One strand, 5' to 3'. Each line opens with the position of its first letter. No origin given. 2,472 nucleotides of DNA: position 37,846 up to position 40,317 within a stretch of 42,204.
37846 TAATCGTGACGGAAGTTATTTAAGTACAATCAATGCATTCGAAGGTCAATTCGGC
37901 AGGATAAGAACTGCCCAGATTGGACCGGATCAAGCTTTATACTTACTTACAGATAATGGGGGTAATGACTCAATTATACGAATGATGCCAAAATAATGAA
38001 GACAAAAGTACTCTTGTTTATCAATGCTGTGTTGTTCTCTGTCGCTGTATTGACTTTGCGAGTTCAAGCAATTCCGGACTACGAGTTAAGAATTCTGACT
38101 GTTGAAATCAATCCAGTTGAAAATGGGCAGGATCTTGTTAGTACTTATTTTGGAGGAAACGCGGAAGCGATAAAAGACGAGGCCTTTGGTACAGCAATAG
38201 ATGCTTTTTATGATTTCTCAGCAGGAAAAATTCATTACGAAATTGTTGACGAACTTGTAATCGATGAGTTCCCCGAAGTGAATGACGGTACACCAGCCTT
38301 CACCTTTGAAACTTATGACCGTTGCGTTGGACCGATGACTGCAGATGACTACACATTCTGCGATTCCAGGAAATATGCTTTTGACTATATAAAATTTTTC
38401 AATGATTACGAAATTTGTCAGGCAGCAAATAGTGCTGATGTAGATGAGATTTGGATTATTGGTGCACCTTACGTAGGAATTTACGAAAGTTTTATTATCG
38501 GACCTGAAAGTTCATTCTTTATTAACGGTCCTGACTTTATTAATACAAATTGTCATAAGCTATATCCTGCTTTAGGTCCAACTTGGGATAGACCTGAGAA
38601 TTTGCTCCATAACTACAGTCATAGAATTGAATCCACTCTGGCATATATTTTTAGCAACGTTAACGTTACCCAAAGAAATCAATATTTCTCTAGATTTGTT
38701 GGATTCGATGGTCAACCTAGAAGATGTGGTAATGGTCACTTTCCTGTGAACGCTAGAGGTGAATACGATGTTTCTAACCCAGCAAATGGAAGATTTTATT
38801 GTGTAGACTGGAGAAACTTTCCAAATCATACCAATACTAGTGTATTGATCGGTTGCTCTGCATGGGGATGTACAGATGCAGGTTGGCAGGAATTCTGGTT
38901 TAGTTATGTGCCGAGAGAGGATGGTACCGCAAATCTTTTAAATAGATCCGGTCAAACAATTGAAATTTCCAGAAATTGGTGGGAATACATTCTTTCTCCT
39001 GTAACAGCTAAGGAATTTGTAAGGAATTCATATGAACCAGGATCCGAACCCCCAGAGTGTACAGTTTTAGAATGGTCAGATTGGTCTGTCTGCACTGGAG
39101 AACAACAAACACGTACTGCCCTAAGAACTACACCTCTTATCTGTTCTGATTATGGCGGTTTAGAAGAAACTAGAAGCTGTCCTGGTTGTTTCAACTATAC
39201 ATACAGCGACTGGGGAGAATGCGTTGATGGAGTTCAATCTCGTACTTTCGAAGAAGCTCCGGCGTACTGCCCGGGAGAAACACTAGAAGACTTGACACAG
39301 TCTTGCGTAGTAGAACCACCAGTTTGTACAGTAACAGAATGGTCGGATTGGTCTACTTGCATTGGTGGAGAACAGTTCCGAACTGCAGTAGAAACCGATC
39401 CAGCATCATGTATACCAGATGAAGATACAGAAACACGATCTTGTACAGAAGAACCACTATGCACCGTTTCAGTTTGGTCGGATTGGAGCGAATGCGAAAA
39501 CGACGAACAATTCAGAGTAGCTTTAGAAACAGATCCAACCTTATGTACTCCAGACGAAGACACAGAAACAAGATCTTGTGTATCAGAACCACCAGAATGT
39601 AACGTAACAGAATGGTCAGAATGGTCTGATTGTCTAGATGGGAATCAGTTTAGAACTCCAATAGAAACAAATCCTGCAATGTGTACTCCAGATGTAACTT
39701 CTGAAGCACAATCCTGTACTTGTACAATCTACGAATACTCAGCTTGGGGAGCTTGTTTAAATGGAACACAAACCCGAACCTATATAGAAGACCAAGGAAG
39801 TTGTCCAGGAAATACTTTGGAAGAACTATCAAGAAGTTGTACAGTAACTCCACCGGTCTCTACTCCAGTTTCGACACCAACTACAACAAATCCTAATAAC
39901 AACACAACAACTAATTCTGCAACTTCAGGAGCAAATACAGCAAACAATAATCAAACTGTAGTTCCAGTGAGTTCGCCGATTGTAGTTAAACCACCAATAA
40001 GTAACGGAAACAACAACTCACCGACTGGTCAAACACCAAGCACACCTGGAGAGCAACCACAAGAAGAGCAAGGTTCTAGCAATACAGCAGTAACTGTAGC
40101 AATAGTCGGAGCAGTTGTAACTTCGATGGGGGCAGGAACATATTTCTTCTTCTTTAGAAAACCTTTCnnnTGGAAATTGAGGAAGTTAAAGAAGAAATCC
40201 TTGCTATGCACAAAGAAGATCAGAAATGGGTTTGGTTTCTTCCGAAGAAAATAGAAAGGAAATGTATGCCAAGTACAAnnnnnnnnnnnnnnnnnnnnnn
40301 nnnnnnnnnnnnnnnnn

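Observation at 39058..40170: Bacterial surface protein with six thrombospondin-1-like repeats in a TRAP-like layout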

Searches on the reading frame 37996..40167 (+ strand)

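Call 4: search_protein_families(library=pfam, proteins=[window:37996-40167:+], max_evalue=1)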
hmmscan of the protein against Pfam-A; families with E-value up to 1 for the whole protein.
window:37996-40167:+ (724 aa): 3 families
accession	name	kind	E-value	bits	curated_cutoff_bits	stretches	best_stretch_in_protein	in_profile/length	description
PF19028.6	TSP1_spondin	-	0.014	16.1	41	1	535-546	1-12/52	Spondin-like TSP1 domain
PF14283.11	CD1107-like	-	0.065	13.6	26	1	656-723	89-155/158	Mobile element protein CD1107-like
PF12524.13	GlyL_C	-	0.58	10.8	21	1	396-426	9-39/65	dsDNA virus glycoprotein L C terminal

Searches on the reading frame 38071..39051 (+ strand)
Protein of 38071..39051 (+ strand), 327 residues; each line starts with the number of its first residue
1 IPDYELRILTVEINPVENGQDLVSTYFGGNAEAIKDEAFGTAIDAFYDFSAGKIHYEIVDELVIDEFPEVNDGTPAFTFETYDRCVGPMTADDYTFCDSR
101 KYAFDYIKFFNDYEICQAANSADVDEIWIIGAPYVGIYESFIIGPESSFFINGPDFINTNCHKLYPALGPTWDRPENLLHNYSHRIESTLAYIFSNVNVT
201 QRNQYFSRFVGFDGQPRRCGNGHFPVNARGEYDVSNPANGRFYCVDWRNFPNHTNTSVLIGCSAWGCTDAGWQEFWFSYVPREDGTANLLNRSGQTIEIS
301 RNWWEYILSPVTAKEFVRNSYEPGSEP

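Call 33: search_protein_representatives(alignment_id=A6)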
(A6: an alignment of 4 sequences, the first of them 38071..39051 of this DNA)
Query: 4 sequences, 327 profile positions. Proteins with E-value up to 0.001 (for the whole library): 1788; up to 1e-10: 1171; up to 1e-30: 396. The best 150 are listed.
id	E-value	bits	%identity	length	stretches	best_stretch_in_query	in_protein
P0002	6.4e-190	646.7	-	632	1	1-327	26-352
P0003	5.5e-182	620.6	-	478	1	2-326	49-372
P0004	5.5e-179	610.8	-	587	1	2-325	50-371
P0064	1.3e-145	501.0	-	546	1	4-325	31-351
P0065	1.5e-143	494.3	-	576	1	3-323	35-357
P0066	4.5e-96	338.3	-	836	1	2-315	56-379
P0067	5.6e-96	337.9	-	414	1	2-316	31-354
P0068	2.1e-93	329.5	-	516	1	3-321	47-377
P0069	1.1e-92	327.2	-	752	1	6-314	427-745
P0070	5.1e-90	318.3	-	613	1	3-315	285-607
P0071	5.7e-90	318.2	-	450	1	3-316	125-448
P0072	6.1e-90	318.1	-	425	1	3-321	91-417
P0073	9.4e-90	317.5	-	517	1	4-311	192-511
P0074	1.6e-89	316.7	-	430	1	3-319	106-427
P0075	6.1e-89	314.8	-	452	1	6-318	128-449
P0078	1.2e-87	310.6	-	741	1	2-320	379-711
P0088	5.9e-84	298.4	-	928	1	3-319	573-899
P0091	8.8e-83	294.6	-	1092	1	4-319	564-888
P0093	1.9e-82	293.5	-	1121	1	2-325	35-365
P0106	1.1e-76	274.6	-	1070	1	3-324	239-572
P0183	1.6e-41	159.0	-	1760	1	12-314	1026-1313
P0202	1.8e-40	155.5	-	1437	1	39-311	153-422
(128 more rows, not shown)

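Call 49: predict_structure(alignment_id=A8)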
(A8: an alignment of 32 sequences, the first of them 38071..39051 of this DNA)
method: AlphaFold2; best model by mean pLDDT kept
length: 327 residues; sequences in the alignment: 32
mean_pLDDT: 95.1   pTM: 0.92
mean pLDDT of the five models: 95.1, 94.7, 94.4, 94.1, 94.0
residues with pLDDT >= 90: 304; 70-90: 18; 50-70: 2; < 50: 3
segments of 3 or more residues with pLDDT < 50: 325-327
pLDDT, mean of each block of 10 residues (from residue 1): 95 97 95 97 97 97 97 93 94 96 96 98 98 94 98 97 97 96 98 97 95 91 92 94 95 96 96 96 96 96 98 96 60
secondary structure, 60 per line:
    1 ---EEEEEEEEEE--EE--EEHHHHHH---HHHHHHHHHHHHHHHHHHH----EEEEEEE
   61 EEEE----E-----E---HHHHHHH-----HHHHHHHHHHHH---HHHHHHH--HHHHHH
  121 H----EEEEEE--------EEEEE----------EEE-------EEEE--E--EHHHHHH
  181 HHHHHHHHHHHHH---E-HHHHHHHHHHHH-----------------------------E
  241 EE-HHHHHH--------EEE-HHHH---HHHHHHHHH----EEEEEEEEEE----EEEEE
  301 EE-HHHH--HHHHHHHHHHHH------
elements in order: E4-13 H22-27 H31-49 E54-64 H79-85 H91-102 H106-112 H115-121 E126-131 E140-144 E155-157 E165-168 H175-193 H199-210 E240-242 H244-249 E258-260 H262-265 H269-277 E282-291 E296-302 H304-307 H310-321

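Call 52: fold_search(model_id=the predicted structure, library=pdb)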
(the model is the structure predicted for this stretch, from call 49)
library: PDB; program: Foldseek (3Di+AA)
matches with E <= 10: 751; with E <= 0.001: 0
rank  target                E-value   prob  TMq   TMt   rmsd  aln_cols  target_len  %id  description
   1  3l0v_A                1.3e-03  0.98  0.28  0.34   7.4       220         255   10  Crystal structure of catalytic domain of TACE with the first hydantoin inhibitor occupying the S1' pocket (released 2010-03-02)
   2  3g42_D                2.0e-03  0.98  0.29  0.35   7.2       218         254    9  Crystal Structure of TACE with Tryptophan Sulfonamide Derivative Inhibitor (released 2009-05-19)
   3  3e8r_A                2.5e-03  0.99  0.30  0.37   7.2       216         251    9  Crystal structure of catalytic domain of TACE with hydroxamate inhibitor (released 2008-10-21)
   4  3ewj_B                3.6e-03  0.97  0.29  0.35   7.3       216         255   10  Crystal structure of catalytic domain of TACE with carboxylate inhibitor (released 2008-11-18)
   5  3lgp_A                3.8e-03  0.98  0.30  0.37   7.1       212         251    9  Crystal structure of catalytic domain of tace with benzimidazolyl-thienyl-tartrate based inhibitor (released 2010-07-28)
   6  3o64_A                4.1e-03  0.97  0.30  0.37   7.1       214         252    9  Crystal structure of catalytic domain of TACE with 2-(2-Aminothiazol-4-yl)pyrrolidine-Based Tartrate Diamides (released 2011-04-20)
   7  2fv9_A                4.9e-03  0.97  0.30  0.36   7.2       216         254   10  Crystal structure of TACE in complex with JMV 390-1 (released 2006-03-14)
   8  3cki_A                4.9e-03  0.95  0.28  0.34   7.9       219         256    9  Crystal structure of the TACE-N-TIMP-3 complex (released 2008-08-05)
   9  3b92                  5.2e-03  0.96  0.28  0.34   7.6       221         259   11  Novel thio-based TACE inhibitors Part 2: Rational design, synthesis and SAR of thiol-contaning aryl sufones (released 2007-12-18)
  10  1zxc_B                5.2e-03  0.94  0.27  0.33   7.9       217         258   10  Crystal structure of catalytic domain of TNF-alpha converting enzyme (TACE) with inhibitor (released 2005-09-27)
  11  2ddf_A                5.2e-03  0.93  0.28  0.34   7.6       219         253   11  Crystal structure of TACE in complex with TAPI-2 (released 2006-03-14)
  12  3kmc_A                5.8e-03  0.92  0.28  0.34   7.5       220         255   10  Crystal structure of catalytic domain of TACE with tartrate-based inhibitor (released 2009-12-22)
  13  6o38_C                5.8e-03  0.92  0.23  0.16  11.1       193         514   11  Structure of a chaperone-substrate complex (released 2019-07-24)
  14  1bkc_I                6.2e-03  0.96  0.29  0.35   7.6       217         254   10  CATALYTIC DOMAIN OF TNF-ALPHA CONVERTING ENZYME (TACE) (released 1999-06-22)
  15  2oi0                  6.2e-03  0.94  0.28  0.34   7.6       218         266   10  Crystal structure analysis 0f the TNF-a Coverting Enzyme (TACE) in complexed with Aryl-sulfonamide (released 2007-11-27)
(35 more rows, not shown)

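Call 53: search_protein_families(library=pfam, alignment_id=A8, max_evalue=1)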
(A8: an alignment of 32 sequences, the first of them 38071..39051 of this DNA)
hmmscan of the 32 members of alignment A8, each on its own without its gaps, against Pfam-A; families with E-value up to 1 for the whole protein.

A. member 1, window:38071-39051:+ (327 aa): 0 families

B. families by the number of members that match (of 32 scanned): 8 families
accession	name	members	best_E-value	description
PF16860.10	CX9C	2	0.092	CHCH-CHCH-like Cx9C, IMS import disulfide relay-system,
PF25186.1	Tad4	1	0.023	Type I Thoeris inhibitor Tad4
PF13614.12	AAA_31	1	0.056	AAA domain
PF06191.17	DUF995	1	0.082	Protein of unknown function (DUF995)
PF13978.11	DUF4223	1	0.13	Protein of unknown function (DUF4223)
PF22567.2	UBA_9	1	0.14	UBA-like domain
PF03220.18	Tombus_P19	1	0.17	Tombusvirus P19 core protein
PF14443.11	DBC1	1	0.2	DBC1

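Call 54: search_solved_structures(query=A8, max_evalue=10, show_alignments=3)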
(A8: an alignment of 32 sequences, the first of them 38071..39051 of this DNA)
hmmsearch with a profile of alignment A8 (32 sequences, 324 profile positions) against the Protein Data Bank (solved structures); distinct sequences matched with E-value up to 10: 9.
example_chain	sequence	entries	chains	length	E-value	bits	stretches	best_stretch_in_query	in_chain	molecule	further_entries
2z47_A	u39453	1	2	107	0.2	14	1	213-238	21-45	Cytochrome c3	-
1wr5_A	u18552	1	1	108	0.21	14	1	213-239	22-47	Cytochrome c3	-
2yyx_A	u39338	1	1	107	0.21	14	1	213-238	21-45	Cytochrome c3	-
1it1_A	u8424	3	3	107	0.22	13.9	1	213-239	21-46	cytochrome c3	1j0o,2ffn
2yyw_A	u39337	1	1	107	0.22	13.8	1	213-239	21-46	Cytochrome c3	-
2yxc_A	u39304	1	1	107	0.25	13.7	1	214-239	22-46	Cytochrome c3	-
2ewu_A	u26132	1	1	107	0.25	13.7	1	213-239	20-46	Cytochrome c3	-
2ewi_A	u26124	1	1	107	0.3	13.4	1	215-239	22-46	Cytochrome c3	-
2ewk_A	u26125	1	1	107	0.31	13.4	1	214-239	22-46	Cytochrome c3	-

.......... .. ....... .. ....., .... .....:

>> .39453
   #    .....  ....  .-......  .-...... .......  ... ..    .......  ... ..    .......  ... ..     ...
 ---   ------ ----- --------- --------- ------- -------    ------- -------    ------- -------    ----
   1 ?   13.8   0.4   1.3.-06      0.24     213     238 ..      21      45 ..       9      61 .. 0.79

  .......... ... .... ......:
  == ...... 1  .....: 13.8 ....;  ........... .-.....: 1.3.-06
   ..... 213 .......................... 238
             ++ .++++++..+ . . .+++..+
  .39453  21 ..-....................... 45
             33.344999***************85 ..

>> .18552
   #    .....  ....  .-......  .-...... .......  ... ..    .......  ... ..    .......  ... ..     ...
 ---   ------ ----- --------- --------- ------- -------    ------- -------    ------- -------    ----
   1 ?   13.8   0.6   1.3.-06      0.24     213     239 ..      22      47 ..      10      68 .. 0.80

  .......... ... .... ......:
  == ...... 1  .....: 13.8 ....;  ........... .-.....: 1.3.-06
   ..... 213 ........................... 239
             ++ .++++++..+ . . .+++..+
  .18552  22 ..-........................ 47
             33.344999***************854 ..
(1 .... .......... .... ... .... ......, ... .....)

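Call 55: search_protein_families(library=pfam, proteins=[P0066, P0069, P0078, P0088, P0091, P0093, P0106, P0183, P0202], max_evalue=0.001)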
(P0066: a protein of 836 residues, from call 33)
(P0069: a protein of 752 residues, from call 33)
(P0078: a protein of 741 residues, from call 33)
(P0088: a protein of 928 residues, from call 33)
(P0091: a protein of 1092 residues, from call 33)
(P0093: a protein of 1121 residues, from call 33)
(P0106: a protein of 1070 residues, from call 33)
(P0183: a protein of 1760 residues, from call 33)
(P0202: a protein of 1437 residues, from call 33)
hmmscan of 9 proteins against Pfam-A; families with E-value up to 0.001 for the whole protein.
P0066 (836 aa): 3 families
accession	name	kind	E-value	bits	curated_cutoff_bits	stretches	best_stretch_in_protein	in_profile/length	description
PF13385.13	Laminin_G_3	-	2e-27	96.6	27.6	1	439-595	2-151/151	Concanavalin A-like lectin/glucanases superfamily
PF00354.24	Pentaxin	-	1.3e-05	25.5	25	1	455-599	24-168/194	Pentaxin family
PF07953.20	Toxin_R_bind_N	-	0.00034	20.8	23.8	0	410-545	4-149/191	Clostridium neurotoxin, N-terminal receptor binding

P0069 (752 aa): 0 families

P0078 (741 aa): 1 family
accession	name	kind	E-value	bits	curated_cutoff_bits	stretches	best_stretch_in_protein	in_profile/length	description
PF07963.17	N_methyl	-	0.00056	19.8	21.2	1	5-28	2-25/27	Prokaryotic N-terminal methylation motif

P0088 (928 aa): 2 families
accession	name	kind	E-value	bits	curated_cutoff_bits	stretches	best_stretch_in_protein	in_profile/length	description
PF07691.17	PA14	-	5.6e-28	98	24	1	99-232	3-146/147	PA14 domain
PF10528.15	GLEYA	-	1.5e-07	32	26.2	1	141-215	1-85/91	GLEYA domain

P0091 (1092 aa): 1 family
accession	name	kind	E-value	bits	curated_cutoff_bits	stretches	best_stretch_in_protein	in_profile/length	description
PF16841.11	CBM60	-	9.9e-16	58.4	28.2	1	963-1062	1-90/91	Ca-dependent carbohydrate-binding module xylan-binding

P0093 (1121 aa): 3 families
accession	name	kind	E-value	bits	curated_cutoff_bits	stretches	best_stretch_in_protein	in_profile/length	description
PF06848.17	Disaggr_repeat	-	4.8e-27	95.2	33.9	2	884-1033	18-179/179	Disaggregatase related repeat domain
PF24517.2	CBM96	-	6.4e-22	78.6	26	2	393-564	7-164/164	Carbohydrate-binding module family 96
PF00688.24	TGFb_propeptide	-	2.3e-19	70.4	25.8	2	425-545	111-220/242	TGF-beta propeptide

P0106 (1070 aa): 2 families
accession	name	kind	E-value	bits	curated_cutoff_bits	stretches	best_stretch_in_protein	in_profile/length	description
PF13202.12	EF-hand_5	-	6.6e-05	22.6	25.9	0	1007-1025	7-25/25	EF hand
PF13405.12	EF-hand_6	-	0.00048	20.1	25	0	1008-1029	9-30/30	EF-hand domain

P0183 (1760 aa): 9 families
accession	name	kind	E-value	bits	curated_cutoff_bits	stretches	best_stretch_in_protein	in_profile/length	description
PF00082.27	Peptidase_S8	-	3.9e-58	197.5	21.8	1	481-763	3-288/288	Subtilase family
PF17957.7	Big_7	-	4e-18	66.3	24.1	1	1399-1466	1-70/70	Bacterial Ig domain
PF00041.27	fn3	-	4.7e-17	62.4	25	2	1588-1665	3-81/84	Fibronectin type III domain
PF13620.12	CarboxypepD_reg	-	1.4e-09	38.6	32.3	1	1677-1755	1-82/82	Carboxypeptidase regulatory-like domain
PF13715.12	CarbopepD_reg_2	-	9.7e-08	32.4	32.2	1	1684-1755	8-77/88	CarboxypepD_reg-like domain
PF20608.4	Phage_tube_C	-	0.0001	23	24.1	0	1704-1743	39-79/82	Phage tail tube protein C-terminal domain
PF18370.7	RGI_lyase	-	0.00011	22.9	27.8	0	1601-1651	19-70/86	Rhamnogalacturonan I lyases beta-sheet domain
PF25788.1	Ig_Rha78A_N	-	0.00015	22.4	27.4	0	1637-1670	69-102/105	Rha78A-like, N-terminal immunoglobulin domain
PF25523.1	Ig_RIMBP2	-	0.00015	22.1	27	0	1491-1549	2-68/105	RIMBP2-like, immunoglobulin-like domain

P0202 (1437 aa): 6 families
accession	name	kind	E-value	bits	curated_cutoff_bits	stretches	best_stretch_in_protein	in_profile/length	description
PF22544.2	HYDIN_VesB_CFA65-like_Ig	-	4.8e-13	49.6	25.5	2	538-635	9-99/100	HYDIN/CFA65/VesB-like, Ig-like domain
PF18998.6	Flg_new_2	-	6.6e-11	42.5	23.6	1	1182-1248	2-70/73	Divergent InlB B-repeat domain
PF07610.17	DUF1573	-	1.6e-07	31.7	26.1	0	539-635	8-96/98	Protein of unknown function (DUF1573)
PF22073.2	Cep192_D4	-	4.8e-06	27.2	35.5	0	541-638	13-112/112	Cep192 domain 4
PF12371.14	TMEM131_like_N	-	6.4e-06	26.7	28.8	0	579-619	42-82/84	Transmembrane protein 131-like N-terminal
PF15780.11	ASH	-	4.6e-05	24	27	0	579-624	47-93/98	Abnormal spindle-like microcephaly-assoc'd, ASPM-SPD-2-Hydin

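Call 56: search_protein_families(library=pfam, proteins=[P0064, P0065], max_evalue=0.1)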
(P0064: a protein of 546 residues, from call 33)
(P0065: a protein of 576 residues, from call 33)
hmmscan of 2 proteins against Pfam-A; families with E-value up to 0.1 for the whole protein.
P0064 (546 aa): 1 family
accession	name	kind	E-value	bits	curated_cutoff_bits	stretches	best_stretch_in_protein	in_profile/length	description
PF01091.23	PTN_MK_C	-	6.2e-05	23.7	25.3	1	353-374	3-24/65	PTN/MK heparin-binding protein family, C-terminal domain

P0065 (576 aa): 2 families
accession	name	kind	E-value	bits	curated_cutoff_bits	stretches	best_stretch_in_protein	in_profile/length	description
PF23089.2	ELAPOR1_C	-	0.048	13.8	27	0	371-394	7-30/37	ELAPOR1-like, C-terminal domain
PF13614.12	AAA_31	-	0.081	13.3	27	0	35-92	28-75/177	AAA domain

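Call 62: find_related_loci(query=A6, collection=genome_contigs, flank=4000)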
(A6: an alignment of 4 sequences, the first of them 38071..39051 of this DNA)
Query A6 (327 aa) in genome_contigs; peptide patterns used: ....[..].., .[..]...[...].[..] (x = any residue, [..] = any of these).
149 stretches matched a pattern; 4 encode a relative of the query (tblastn E <= 1e-3); 4 distinct loci.
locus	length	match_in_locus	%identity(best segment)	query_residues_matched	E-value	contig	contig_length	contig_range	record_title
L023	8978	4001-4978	80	1-326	0e+0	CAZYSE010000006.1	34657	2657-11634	MAG TPA_asm: uncultured Candidatus Saccharibacteria bacterium isolate SRP286056_co1_293 genome assembly, contig: NODE_13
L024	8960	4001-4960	49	4-324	7e-110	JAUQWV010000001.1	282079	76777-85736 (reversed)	MAG: Candidatus Dojkabacteria bacterium isolate BIN12 contig_45074, whole genome shotgun sequence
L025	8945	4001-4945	38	6-310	5e-69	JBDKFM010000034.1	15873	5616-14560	MAG: Candidatus Parcubacteria bacterium isolate farmington_2019_sw_WHONDRS-S19S_0053_A_bin.46 scaffold_0001123, whole ge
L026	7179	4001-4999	36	3-319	4e-67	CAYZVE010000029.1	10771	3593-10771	MAG TPA_asm: uncultured archaeon isolate binchicken_co387_541 genome assembly, contig: NODE_8124_length_10771_cov_14.580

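Call 65: search_protein_families(library=pfam, proteins=[L023:2665-3906:+, L023:1119-2126:+, L023:2154-2603:+, L024:3809-5284:+, L024:5284-6141:-, L024:3256-3777:-], max_evalue=0.001)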
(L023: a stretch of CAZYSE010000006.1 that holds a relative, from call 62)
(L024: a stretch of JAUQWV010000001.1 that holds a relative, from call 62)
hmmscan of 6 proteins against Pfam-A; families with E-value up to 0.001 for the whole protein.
L023:2665-3906:+ (414 aa): 1 family
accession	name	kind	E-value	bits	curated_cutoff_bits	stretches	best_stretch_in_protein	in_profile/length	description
PF07995.17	GSDH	-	2.7e-65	221.3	25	1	84-403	1-326/332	Glucose / Sorbosone dehydrogenase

L023:1119-2126:+ (336 aa): 1 family
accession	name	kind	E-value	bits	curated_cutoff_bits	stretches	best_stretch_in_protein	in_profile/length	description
PF02615.19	Ldh_2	-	7.9e-55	186.7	38.8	1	43-331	44-332/333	Malate/L-lactate dehydrogenase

L023:2154-2603:+ (150 aa): 0 families

L024:3809-5284:+ (492 aa): 1 family
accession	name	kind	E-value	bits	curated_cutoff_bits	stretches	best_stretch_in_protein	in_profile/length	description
PF00404.24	Dockerin_1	-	6.8e-08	33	22.9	1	439-486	1-55/57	Dockerin type I domain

L024:5284-6141:- (285 aa): 2 families
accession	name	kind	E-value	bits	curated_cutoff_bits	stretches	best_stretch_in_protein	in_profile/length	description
PF07934.18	OGG_N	-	9.1e-19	68.2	23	1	5-101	6-111/115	8-oxoguanine DNA glycosylase, N-terminal domain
PF00730.31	HhH-GPD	-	7e-13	49.3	26.2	1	106-251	1-104/108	HhH-GPD superfamily base excision DNA repair protein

L024:3256-3777:- (173 aa): 0 families

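Call 86: fold_search(model_id=the predicted structure, library=viral)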
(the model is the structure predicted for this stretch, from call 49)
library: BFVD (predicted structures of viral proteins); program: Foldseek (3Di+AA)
matches with E <= 10: 302; with E <= 0.001: 0
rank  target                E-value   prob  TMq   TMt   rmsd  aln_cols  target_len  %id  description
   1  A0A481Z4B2            2.9e-02  0.16  0.16  0.17  13.3       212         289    9  Uncharacterized protein [Pithovirus LCPAC104]
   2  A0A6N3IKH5            2.0e-01  0.09  0.19  0.07  13.1       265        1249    9  (no name in the UniProt tables at hand)
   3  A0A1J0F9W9            2.4e-01  0.13  0.12  0.10  13.1       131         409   11  (no name in the UniProt tables at hand)
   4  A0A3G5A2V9            2.5e-01  0.21  0.22  0.14   9.0       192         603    9  Uncharacterized protein [Gaeavirus sp.]
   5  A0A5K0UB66            3.4e-01  0.06  0.10  0.09  15.2       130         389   15  Uncharacterized protein [Yasminevirus sp. GU-2018]
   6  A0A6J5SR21            4.3e-01  0.12  0.18  0.08  10.3       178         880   12  Bifunctional 3'-5' exonuclease/DNA polymerase [uncultured Caudovirales phage]
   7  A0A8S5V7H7            4.8e-01  0.14  0.22  0.36   9.5       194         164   11  Uncharacterized protein [CrAss-like virus sp. ctUXy6]
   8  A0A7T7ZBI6            5.5e-01  0.08  0.13  0.13  12.8       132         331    7  (no name in the UniProt tables at hand)
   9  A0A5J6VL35            5.8e-01  0.06  0.13  0.16  12.5       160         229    8  Uncharacterized protein [Megaviridae environmental sample]
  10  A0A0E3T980            6.5e-01  0.06  0.13  0.06  12.5       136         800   12  DNA polymerase I [Enterococcus phage EFLK1]
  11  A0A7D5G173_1          6.5e-01  0.04  0.10  0.04  17.9       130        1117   16  RNA-directed RNA polymerase L [Halophytophthora RNA virus 7]
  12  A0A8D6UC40            6.9e-01  0.06  0.18  0.08  13.2       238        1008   10  A-family DNA polymerase [Enterococcus phage Porthos]
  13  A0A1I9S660            8.8e-01  0.06  0.13  0.10  12.4       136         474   10  (no name in the UniProt tables at hand)
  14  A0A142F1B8            8.8e-01  0.05  0.18  0.18  11.8       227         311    7  N-acetylmuramoyl-L-alanine amidase-like protein [Bacillus phage Shbh1]
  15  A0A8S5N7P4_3          8.8e-01  0.02  0.10  0.04  20.4       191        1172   10  Nuclease [Myoviridae sp. ctiBE32]
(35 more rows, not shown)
